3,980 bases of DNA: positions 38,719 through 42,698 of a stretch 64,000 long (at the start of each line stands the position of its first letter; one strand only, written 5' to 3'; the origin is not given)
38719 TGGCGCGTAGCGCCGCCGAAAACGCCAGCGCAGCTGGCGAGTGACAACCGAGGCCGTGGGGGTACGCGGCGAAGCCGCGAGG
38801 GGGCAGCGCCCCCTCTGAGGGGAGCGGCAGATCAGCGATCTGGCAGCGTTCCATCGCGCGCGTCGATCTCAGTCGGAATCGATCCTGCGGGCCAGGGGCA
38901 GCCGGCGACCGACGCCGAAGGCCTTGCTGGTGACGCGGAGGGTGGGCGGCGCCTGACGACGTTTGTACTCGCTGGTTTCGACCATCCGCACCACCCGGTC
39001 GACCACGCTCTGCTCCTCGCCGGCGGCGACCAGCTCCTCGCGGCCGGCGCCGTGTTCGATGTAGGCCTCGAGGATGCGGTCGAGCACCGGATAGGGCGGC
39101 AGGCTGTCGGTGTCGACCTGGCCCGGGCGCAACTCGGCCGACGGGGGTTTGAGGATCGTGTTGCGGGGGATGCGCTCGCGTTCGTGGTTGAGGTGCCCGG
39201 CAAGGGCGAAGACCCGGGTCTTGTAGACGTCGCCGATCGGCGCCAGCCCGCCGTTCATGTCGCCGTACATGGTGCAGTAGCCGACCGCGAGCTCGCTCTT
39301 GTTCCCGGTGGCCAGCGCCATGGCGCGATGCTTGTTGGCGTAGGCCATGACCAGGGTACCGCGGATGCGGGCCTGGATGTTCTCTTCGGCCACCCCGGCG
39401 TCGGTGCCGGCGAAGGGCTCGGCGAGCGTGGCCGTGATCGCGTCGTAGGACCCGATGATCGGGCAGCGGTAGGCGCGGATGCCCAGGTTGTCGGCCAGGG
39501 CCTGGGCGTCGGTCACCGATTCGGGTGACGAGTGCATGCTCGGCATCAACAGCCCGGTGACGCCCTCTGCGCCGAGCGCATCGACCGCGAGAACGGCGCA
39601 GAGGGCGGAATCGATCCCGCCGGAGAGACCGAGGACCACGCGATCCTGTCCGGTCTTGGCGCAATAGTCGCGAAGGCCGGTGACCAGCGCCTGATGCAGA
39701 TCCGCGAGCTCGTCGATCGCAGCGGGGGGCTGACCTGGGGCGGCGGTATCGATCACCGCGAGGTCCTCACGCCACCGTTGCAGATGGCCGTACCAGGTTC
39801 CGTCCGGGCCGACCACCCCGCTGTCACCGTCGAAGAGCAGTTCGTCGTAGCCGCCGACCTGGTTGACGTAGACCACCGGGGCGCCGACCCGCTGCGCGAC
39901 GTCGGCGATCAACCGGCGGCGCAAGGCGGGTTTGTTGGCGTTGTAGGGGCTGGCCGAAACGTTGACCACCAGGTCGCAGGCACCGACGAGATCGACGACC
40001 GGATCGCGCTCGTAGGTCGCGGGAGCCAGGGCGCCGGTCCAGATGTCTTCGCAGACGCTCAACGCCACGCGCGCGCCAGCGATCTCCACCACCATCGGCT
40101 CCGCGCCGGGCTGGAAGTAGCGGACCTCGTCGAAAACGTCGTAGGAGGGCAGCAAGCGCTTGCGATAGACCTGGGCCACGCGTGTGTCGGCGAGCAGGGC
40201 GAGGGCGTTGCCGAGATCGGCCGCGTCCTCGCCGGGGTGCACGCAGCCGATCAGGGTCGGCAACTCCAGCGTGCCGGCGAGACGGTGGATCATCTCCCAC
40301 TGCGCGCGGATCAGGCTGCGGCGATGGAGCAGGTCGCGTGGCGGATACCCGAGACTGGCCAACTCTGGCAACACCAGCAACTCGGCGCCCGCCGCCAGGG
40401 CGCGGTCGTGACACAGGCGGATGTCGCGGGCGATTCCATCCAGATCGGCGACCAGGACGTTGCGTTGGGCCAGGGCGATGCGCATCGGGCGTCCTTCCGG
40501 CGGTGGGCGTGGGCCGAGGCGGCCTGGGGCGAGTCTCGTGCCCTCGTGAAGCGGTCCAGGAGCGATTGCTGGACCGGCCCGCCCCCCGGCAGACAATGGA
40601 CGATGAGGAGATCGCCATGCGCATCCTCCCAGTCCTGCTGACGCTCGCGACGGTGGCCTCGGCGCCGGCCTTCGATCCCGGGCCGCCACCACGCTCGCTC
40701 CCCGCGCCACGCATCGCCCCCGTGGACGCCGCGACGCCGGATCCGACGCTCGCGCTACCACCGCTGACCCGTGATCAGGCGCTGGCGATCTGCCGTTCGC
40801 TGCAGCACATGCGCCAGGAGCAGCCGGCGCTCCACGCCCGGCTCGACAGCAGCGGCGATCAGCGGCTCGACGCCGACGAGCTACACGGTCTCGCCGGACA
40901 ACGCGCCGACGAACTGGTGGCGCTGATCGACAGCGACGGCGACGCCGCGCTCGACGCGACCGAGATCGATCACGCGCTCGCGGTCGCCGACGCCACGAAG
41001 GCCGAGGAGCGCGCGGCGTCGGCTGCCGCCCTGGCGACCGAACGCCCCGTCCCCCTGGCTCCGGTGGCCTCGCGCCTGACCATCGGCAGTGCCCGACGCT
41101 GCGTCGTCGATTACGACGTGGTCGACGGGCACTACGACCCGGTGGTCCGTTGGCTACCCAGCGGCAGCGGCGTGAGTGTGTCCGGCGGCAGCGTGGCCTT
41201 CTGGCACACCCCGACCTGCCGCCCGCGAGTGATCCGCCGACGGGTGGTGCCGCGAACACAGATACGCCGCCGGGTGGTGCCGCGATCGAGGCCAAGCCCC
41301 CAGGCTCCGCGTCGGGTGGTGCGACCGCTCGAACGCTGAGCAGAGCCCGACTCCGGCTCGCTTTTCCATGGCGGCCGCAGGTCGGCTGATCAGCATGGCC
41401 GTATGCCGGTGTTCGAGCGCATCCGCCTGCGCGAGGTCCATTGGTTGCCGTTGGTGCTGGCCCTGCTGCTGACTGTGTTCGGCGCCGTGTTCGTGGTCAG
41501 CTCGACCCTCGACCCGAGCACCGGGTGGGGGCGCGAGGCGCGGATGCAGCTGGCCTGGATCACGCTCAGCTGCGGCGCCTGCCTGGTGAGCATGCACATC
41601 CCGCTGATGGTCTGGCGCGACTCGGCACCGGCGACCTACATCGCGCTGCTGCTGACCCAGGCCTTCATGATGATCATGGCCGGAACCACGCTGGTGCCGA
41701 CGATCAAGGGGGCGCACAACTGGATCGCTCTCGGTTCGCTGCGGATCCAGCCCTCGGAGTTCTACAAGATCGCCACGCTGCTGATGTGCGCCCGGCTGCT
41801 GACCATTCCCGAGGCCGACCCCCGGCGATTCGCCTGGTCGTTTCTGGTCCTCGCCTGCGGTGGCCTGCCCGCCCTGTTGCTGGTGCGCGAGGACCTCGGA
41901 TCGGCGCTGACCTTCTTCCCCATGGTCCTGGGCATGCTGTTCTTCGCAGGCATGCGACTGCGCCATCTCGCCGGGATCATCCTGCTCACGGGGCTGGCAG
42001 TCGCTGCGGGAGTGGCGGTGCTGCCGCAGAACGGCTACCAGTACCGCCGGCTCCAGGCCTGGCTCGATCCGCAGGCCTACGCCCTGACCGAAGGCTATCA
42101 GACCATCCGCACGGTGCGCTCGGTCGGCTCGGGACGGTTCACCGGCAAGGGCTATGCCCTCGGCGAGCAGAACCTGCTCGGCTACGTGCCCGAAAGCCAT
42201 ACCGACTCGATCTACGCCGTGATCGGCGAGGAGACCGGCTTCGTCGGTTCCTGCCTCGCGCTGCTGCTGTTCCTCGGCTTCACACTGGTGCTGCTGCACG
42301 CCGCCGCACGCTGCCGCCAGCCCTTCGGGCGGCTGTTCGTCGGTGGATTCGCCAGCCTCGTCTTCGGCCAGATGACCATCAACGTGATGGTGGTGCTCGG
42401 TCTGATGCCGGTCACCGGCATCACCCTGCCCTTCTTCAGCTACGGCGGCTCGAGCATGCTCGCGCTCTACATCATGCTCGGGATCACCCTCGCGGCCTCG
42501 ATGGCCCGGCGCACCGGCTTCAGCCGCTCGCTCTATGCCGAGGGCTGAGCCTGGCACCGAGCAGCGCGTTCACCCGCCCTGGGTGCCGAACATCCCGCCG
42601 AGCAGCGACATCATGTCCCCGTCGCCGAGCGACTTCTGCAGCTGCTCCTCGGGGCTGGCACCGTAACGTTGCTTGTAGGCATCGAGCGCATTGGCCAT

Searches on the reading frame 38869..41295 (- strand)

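Call 87: search_protein_families(library=pfam, proteins=[window:38869-41295:-], max_evalue=0.001)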
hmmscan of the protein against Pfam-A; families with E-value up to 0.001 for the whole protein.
window:38869-41295:- (808 aa): 2 families
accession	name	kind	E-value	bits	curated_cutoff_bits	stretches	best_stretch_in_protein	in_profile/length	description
PF02540.23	NAD_synthase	-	7.3e-74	248.4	21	1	535-782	3-242/242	NAD synthase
PF00795.27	CN_hydrolase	-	7.7e-18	65.2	23.2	1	272-515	1-244/256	Carbon-nitrogen hydrolase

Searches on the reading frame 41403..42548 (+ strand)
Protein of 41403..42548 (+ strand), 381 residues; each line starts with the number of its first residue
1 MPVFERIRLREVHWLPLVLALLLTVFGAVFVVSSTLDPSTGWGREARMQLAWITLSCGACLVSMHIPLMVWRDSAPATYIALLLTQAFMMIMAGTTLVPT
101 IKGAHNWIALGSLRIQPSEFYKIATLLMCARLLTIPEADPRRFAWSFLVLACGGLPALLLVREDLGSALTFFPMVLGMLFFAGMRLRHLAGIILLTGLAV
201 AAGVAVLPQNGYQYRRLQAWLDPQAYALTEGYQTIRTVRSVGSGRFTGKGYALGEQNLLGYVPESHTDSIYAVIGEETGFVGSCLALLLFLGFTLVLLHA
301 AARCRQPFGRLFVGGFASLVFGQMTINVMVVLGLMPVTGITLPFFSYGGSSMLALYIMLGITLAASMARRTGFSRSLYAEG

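Call 25: search_protein_families(library=pfam, proteins=[window:41403-42548:+], max_evalue=0.001)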
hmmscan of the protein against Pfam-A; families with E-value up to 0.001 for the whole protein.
window:41403-42548:+ (381 aa): 1 family
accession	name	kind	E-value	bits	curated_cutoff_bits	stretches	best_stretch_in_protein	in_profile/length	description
PF01098.24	FTSW_RODA_SPOVE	-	1.1e-82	278.3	26.4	1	15-369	3-354/356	Cell cycle protein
